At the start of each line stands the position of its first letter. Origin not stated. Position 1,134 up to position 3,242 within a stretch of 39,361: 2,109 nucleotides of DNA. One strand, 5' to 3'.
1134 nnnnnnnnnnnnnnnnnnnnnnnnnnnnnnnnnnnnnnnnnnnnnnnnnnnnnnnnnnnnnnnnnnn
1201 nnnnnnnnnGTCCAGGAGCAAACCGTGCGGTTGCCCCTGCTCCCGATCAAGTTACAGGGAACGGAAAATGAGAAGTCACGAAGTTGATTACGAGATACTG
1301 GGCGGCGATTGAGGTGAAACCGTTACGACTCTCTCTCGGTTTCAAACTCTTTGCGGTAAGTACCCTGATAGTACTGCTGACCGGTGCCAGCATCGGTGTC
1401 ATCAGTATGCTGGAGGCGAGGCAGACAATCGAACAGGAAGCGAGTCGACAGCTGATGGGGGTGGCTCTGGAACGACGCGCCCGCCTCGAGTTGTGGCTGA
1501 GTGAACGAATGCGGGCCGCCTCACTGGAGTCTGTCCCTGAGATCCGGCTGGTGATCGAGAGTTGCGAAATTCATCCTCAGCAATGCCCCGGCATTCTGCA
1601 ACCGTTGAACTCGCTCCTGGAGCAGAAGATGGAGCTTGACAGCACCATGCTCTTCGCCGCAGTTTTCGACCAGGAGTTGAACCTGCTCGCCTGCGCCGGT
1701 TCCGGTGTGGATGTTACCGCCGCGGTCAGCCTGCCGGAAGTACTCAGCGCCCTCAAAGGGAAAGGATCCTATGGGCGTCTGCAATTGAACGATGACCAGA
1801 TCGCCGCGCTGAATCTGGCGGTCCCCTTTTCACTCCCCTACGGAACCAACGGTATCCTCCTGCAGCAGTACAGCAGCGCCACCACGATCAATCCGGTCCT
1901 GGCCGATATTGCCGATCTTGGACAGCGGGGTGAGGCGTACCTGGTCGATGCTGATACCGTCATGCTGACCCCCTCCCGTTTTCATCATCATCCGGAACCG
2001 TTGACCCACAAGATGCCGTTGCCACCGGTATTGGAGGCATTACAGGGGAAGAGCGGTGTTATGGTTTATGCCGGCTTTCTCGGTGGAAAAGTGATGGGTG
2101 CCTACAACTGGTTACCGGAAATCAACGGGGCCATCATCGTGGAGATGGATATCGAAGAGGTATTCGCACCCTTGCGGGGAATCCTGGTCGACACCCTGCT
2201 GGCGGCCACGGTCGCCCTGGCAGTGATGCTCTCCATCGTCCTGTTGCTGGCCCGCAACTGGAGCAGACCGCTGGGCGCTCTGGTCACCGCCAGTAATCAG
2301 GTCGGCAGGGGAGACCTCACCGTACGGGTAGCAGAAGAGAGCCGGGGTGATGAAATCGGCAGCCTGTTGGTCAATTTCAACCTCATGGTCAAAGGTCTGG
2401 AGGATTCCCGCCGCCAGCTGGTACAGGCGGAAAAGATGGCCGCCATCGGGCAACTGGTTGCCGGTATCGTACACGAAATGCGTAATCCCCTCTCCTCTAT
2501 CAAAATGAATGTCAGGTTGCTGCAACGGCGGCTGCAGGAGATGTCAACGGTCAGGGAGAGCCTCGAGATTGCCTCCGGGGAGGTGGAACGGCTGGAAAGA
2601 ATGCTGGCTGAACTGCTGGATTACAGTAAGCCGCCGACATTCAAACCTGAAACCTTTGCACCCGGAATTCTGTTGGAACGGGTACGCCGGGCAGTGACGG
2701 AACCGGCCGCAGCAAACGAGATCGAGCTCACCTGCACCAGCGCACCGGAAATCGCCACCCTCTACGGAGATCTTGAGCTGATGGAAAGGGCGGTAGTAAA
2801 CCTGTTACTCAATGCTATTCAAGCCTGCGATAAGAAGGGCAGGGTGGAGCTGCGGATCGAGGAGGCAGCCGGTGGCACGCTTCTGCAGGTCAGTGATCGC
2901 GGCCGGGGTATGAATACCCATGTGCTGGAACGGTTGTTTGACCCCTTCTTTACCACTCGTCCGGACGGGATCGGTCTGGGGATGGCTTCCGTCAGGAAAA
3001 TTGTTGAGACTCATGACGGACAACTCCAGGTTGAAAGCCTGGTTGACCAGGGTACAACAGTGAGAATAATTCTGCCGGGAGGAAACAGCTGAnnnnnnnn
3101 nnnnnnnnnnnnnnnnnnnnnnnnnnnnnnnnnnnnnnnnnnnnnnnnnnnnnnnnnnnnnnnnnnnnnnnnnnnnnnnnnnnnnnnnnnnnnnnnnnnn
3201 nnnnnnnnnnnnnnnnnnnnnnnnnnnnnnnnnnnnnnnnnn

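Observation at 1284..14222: Cus-type copper/silver efflux genes wired to sigma54 promoters and an adjacent NtrC-type two-component system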

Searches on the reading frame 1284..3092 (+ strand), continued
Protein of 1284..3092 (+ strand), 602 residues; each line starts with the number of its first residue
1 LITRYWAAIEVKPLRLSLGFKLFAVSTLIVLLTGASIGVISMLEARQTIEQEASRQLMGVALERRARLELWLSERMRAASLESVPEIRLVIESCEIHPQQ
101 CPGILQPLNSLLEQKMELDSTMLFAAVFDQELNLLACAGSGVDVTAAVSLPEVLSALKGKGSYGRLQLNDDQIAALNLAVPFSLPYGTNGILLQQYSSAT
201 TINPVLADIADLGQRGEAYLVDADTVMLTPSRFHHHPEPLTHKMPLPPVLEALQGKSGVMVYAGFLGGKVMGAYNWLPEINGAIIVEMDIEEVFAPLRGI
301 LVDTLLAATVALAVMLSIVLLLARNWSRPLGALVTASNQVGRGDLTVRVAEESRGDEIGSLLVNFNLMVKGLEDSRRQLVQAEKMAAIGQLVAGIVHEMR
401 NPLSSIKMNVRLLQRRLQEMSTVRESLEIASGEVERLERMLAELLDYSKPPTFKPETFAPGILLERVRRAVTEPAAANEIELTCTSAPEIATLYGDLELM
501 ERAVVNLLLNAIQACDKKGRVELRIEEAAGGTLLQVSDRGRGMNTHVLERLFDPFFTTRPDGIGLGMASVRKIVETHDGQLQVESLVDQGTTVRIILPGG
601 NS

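Call 43: find_related_loci(query=A1, collection=genome_contigs, flank=10000)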
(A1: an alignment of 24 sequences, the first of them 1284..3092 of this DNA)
Query A1 (602 aa) in genome_contigs; peptide patterns used: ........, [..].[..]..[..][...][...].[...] (x = any residue, [..] = any of these).
600 stretches matched a pattern (row limit reached: there are more); 600 encode a relative of the query (tblastn E <= 1e-3); the best 80 are kept; 80 distinct loci.
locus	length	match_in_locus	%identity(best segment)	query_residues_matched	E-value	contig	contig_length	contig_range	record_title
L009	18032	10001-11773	29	12-598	3e-60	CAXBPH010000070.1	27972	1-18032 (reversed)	MAG TPA_asm: uncultured bacterium isolate ERR2762188_binner12_Refined_16 genome assembly, contig: ERZ3421808.2582, whole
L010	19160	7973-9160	36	202-598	2e-52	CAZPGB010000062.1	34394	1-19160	MAG TPA_asm: uncultured bacterium isolate SRP141376_co4_320 genome assembly, contig: NODE_2249_length_34394_cov_36.03896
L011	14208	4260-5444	35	200-599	2e-49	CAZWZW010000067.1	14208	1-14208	MAG TPA_asm: uncultured Verrucomicrobiota bacterium isolate binchicken_co275_157 genome assembly, contig: NODE_6148_leng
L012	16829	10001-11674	29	45-598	9e-49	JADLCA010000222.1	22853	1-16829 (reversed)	MAG: Candidatus Hydrogenedentota bacterium isolate SJ204 c_000000559700, whole genome shotgun sequence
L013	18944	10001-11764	31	13-598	1e-71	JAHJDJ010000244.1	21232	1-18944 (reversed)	MAG: bacterium isolate Modern_marine.mb.49 Modern_marine.mb.49_k141_1639625, whole genome shotgun sequence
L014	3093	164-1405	31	188-598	1e-48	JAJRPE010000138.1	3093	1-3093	MAG: Candidatus Hydrogenedentota bacterium isolate Dive100_bin1.12 k141_268276, whole genome shotgun sequence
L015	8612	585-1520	36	289-598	3e-47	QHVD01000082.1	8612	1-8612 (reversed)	MAG: Gemmatimonadetes bacterium isolate AG12 14_0903_13_40cm_scaffold_30527_curated, whole genome shotgun sequence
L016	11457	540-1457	38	305-601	6e-47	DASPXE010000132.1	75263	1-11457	MAG TPA_asm: Gemmatimonadales bacterium isolate SMAG_U11559 k141_1645857, whole genome shotgun sequence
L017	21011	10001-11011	34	277-601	4e-46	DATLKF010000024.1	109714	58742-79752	MAG TPA_asm: Gemmatimonadales bacterium isolate SMAG_U13715 k141_64245, whole genome shotgun sequence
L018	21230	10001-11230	30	187-598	9e-46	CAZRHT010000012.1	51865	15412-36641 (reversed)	MAG TPA_asm: uncultured Holophagae bacterium isolate SRP214966_co1_426 genome assembly, contig: NODE_790_length_51865_co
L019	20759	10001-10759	37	331-598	4e-45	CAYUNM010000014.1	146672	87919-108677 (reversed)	MAG TPA_asm: uncultured Kofleriaceae bacterium isolate SRP263991_co5_613 genome assembly, contig: NODE_227_length_146672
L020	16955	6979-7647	39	377-598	9e-44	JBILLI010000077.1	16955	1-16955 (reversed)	MAG: Polyangiales bacterium isolate ME2017-07-27_3300044645_group7_bin3 Rohwer_bin1483_scaffold_2691_c1, whole genome sh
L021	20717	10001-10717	38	344-598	4e-43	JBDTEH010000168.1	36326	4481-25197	MAG: Kofleriaceae bacterium isolate cluster2_bin.199 k127_5726237, whole genome shotgun sequence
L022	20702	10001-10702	35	370-602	2e-42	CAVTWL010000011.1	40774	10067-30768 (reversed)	MAG: Bryobacterales bacterium isolate MFD09671.bin.2.103 genome assembly, contig: contig_93871, whole genome shotgun seq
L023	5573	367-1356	32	268-598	4e-42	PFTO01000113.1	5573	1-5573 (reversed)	MAG: Acidobacteria bacterium CG_4_9_14_3_um_filter_49_7 CG_4_9_14_3_um_filter_150_scaffold_18688_c, whole genome shotgun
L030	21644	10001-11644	28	45-602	4e-40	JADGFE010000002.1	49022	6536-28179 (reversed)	MAG: Kiritimatiellales bacterium isolate OB10 NODE_211_length_49022_cov_4.297938, whole genome shotgun sequence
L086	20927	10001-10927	33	308-598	5e-34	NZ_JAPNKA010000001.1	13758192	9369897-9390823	Archangium lansingense strain MIWBW ctg.000000F, whole genome shotgun sequence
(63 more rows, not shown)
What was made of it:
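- Tried and rejected: Genome-collection scan with a 24-sequence kinase alignment (call 43).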

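Call 61: find_encoding_contigs(protein=P0089, flank=10000, max_places=1)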
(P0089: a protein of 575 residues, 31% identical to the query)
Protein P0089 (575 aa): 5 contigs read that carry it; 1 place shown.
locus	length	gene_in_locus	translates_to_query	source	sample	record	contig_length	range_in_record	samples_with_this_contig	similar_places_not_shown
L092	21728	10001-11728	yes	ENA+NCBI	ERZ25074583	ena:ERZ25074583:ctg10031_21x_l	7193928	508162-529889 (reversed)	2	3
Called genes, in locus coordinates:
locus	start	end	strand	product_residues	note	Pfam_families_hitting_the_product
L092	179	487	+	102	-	-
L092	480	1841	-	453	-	PF00753:Lactamase_B, PF23023:Anti-Pycsar_Apyc1 (faint), PF12706:Lactamase_B_2, PF16661:Lactamase_B_6, PF10996:Beta-Casp, PF07521:RMMBL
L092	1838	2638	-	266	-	PF18306:LDcluster4, PF03641:Lysine_decarbox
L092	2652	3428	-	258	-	PF14537:Cytochrom_c3_2 (faint)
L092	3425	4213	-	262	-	-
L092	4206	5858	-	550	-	PF00970:FAD_binding_6, PF00175:NAD_binding_1, PF00111:Fer2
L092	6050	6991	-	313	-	-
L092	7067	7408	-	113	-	-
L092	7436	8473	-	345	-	PF00483:NTP_transferase, PF12804:NTP_transf_3 (weak)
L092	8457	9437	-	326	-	-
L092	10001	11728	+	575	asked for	PF02743:dCache_1, PF00672:HAMP, PF00512:HisKA, PF02518:HATPase_c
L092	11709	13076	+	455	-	PF00072:Response_reg, PF00158:Sigma54_activat, PF14532:Sigma54_activ_2, PF07728:AAA_5 (weak), PF25601:AAA_lid_14, PF02954:HTH_8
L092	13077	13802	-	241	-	PF00520:Ion_trans (weak), PF07885:Ion_trans_2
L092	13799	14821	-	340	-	PF00089:Trypsin, PF13365:Trypsin_2, PF13180:PDZ_2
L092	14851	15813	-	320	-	-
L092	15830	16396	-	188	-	-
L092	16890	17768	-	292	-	PF05275:CopB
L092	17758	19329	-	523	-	PF07732:Cu-oxidase_3, PF00394:Cu-oxidase, PF07731:Cu-oxidase_2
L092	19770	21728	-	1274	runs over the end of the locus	PF00873:ACR_tran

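Call 62: find_encoding_contigs(protein=P0038, flank=10000, max_places=1)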
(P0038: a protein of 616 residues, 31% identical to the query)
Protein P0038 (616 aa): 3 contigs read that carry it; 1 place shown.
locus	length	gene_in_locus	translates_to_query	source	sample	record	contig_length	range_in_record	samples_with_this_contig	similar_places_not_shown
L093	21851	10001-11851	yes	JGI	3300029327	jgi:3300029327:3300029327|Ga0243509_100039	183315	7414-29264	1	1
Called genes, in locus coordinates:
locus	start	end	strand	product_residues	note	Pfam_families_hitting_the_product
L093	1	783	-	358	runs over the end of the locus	PF01547:SBP_bac_1, PF13531:SBP_bac_11, PF13343:SBP_bac_6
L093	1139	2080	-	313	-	PF00582:Usp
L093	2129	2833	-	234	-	PF00173:Cyt-b5 (weak), PF09990:DUF2231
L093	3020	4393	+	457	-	PF00675:Peptidase_M16, PF05193:Peptidase_M16_C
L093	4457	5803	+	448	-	PF00675:Peptidase_M16, PF05193:Peptidase_M16_C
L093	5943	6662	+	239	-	PF13386:DsbD_2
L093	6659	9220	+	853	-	PF00403:HMA (faint), PF00122:E1-E2_ATPase, PF00702:Hydrolase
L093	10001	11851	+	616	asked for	PF02743:dCache_1, PF00672:HAMP, PF00512:HisKA, PF02518:HATPase_c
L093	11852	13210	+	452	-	PF00004:AAA (faint), PF00072:Response_reg, PF00158:Sigma54_activat, PF14532:Sigma54_activ_2, PF07728:AAA_5, PF25601:AAA_lid_14, PF02954:HTH_8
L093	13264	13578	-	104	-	-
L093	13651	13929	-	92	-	-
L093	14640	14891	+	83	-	-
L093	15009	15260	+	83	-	-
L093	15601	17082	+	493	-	PF19335:HMBD, PF25919:BSH_CusB, PF25973:BSH_CzcB, PF25869:3HB_CusB, PF25944:Beta-barrel_RND (weak), PF25954:Beta-barrel_RND_2, PF25967:RND-MFP_C (faint), PF25975:CzcB_C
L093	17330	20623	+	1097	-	PF00873:ACR_tran, PF03176:MMPL (weak), PF00873:ACR_tran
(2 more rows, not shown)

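Call 63: find_encoding_contigs(protein=P0023, flank=10000, max_places=1)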
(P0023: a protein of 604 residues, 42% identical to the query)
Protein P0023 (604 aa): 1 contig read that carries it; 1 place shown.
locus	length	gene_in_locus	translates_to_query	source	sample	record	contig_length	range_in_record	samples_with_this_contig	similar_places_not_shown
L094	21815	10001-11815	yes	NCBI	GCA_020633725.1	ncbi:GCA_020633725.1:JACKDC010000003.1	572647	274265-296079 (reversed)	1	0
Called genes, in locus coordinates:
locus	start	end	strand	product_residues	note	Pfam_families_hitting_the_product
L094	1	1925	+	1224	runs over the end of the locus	PF02574:S-methyl_trans, PF00809:Pterin_bind, PF02607:B12-binding_2, PF02310:B12-binding, PF02965:Met_synt_B12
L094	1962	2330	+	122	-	PF00903:Glyoxalase (weak)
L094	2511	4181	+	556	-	PF18962:Por_Secre_tail (weak)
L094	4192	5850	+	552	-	PF18962:Por_Secre_tail (weak)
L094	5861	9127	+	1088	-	PF02415:Chlam_PMP (faint), PF13229:Beta_helix (weak), PF18962:Por_Secre_tail (weak)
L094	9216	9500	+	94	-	-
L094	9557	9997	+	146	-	PF03625:DUF302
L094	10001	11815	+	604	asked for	PF02743:dCache_1, PF00672:HAMP, PF00512:HisKA, PF02518:HATPase_c, PF13581:HATPase_c_2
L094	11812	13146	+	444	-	PF00072:Response_reg, PF01078:Mg_chelatase (faint), PF00158:Sigma54_activat, PF13191:AAA_16 (weak), PF14532:Sigma54_activ_2, PF07728:AAA_5, PF25601:AAA_lid_14, PF02954:HTH_8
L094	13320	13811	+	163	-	PF19335:HMBD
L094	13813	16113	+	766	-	PF00403:HMA, PF00122:E1-E2_ATPase, PF00702:Hydrolase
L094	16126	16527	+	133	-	PF13473:Cupredoxin_1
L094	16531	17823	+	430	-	PF02321:OEP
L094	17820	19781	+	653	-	PF19335:HMBD, PF25919:BSH_CusB, PF25973:BSH_CzcB, PF25954:Beta-barrel_RND_2, PF19335:HMBD, PF11827:DUF3347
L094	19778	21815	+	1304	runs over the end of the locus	PF00873:ACR_tran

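Call 71: search_protein_families(library=pfam, proteins=[L086:9395-10936:+, L086:10879-12228:+, L086:7705-9279:-, L086:7818-8813:+, L086:12308-13333:+, L086:12239-13591:-, L086:13923-14480:+, L086:6544-7596:+, L086:6391-7620:-, L086:16186-18102:-], max_evalue=0.00001)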
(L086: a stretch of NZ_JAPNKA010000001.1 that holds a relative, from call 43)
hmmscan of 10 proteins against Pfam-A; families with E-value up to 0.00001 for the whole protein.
L086:9395-10936:+ (513 aa): 3 families
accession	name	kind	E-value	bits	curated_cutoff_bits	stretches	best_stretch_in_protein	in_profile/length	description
PF02518.31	HATPase_c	-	5.1e-28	98.2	26.4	1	409-512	2-109/111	Histidine kinase-, DNA gyrase B-, and HSP90-like ATPase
PF00672.30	HAMP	-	5.8e-11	43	25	1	224-272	5-53/53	HAMP domain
PF00512.31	HisKA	-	1.9e-10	41.1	26.9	1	294-362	3-62/66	His Kinase A (phospho-acceptor) domain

L086:10879-12228:+ (449 aa): 2 families
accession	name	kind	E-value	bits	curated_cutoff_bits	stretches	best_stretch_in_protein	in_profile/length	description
PF05193.26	Peptidase_M16_C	-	3.7e-40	138.2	23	1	188-361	2-179/181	Peptidase M16 inactive domain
PF00675.25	Peptidase_M16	-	2.1e-29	102.8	22.3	1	33-166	1-134/149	Insulinase (Peptidase family M16)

L086:7705-9279:- (524 aa): 4 families
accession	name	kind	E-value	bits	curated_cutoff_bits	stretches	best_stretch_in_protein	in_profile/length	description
PF13418.12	Kelch_4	-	5.9e-21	74.6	21.6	0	482-518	1-34/49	Galactose oxidase, central domain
PF13964.12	Kelch_6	-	1.4e-12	47.5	25.3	0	167-221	1-50/50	Kelch motif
PF24681.1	Kelch_KLHDC2_KLHL20_DRC7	-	3.2e-10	40.1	50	0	224-445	2-221/221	KLHDC2/KLHL20/DRC7 Kelch-repeats domain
PF01344.31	Kelch_1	-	1e-06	28.6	20.1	0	178-217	11-45/46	Kelch motif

L086:7818-8813:+ (331 aa): 0 families

L086:12308-13333:+ (341 aa): 0 families

L086:12239-13591:- (450 aa): 2 families
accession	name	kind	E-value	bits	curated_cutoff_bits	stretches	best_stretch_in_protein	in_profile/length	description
PF02518.31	HATPase_c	-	7.4e-08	33.3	26.4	1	169-280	4-93/111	Histidine kinase-, DNA gyrase B-, and HSP90-like ATPase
PF13581.12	HATPase_c_2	-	1.8e-06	28.4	27.4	1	152-271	17-109/127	Histidine kinase-like ATPase domain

L086:13923-14480:+ (185 aa): 2 families
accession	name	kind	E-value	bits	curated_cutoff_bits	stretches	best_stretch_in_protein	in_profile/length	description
PF01674.24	Lipase_2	-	3.9e-13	49.9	20.3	1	33-140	4-114/219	Lipase (class 2)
PF12697.13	Abhydrolase_6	-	4.1e-06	28.1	26.3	1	33-135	1-94/217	Alpha/beta hydrolase family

L086:6544-7596:+ (350 aa): 0 families

L086:6391-7620:- (409 aa): 0 families

L086:16186-18102:- (638 aa): 3 families
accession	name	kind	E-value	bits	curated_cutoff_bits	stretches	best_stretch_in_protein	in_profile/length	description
PF00106.31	adh_short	-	3.5e-45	154.3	26.6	1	379-572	1-193/195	short chain dehydrogenase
PF13561.12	adh_short_C2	-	2.5e-29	102.9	27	1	385-575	1-190/236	Enoyl-(Acyl carrier protein) reductase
PF08659.16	KR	-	8.6e-09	36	22.6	1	382-544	4-165/180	KR domain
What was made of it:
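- Tried and rejected: L086 (Archangium) turned out to be an unrelated kinase next to an M16 peptidase (call 71).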

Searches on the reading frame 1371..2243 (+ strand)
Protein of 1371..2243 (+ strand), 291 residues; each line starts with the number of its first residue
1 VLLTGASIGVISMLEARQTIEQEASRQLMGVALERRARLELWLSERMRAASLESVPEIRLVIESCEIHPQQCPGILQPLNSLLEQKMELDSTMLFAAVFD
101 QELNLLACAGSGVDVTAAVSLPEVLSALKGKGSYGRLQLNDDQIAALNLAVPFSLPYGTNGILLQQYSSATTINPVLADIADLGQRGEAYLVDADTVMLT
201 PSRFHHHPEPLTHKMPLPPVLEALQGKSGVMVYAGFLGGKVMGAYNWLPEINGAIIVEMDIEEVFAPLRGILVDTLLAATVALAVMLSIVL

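Call 76: find_homologous_proteins(query=window:1371-2243:+, max_evalue=0.001)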
Query window:1371-2243:+ (291 aa): 1 proteins with E <= 0.001 among 7261 candidates.
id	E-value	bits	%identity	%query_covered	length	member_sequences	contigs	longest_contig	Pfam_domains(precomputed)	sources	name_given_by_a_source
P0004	8.3e-38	149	78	32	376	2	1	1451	PF00672.31,PF02518.32,PF00512.32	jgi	jgi:signal transduction histidine kinase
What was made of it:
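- Tried and rejected: Word-index search with the sensor domain alone (call 76).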

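Call 84: search_protein_representatives(protein=window:1371-2243:+)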
Query: 291 residues. Proteins with E-value up to 0.001 (for the whole library): 2134; up to 1e-10: 79; up to 1e-30: 15. The best 150 are listed.
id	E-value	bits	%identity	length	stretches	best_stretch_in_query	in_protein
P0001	8.6e-139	478.1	76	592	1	1-291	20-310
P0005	7.7e-66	238.9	45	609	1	1-291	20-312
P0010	2.7e-54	201.0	40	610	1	4-287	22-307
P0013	3.0e-51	191.1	38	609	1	1-291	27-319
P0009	7.7e-49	183.2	38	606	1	2-289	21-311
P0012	1.1e-47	179.4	41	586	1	7-288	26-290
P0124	2.2e-45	171.8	35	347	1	22-290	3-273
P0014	6.9e-41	157.1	37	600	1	6-291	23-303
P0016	1.9e-39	152.4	39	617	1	7-287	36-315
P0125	5.0e-37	144.4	37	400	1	2-290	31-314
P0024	8.3e-37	143.7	36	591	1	8-289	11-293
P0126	1.4e-35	139.7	37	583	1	8-287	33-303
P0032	1.8e-35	139.3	36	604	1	3-288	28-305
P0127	2.7e-35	138.7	35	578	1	8-289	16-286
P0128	1.8e-33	132.8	48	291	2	119-238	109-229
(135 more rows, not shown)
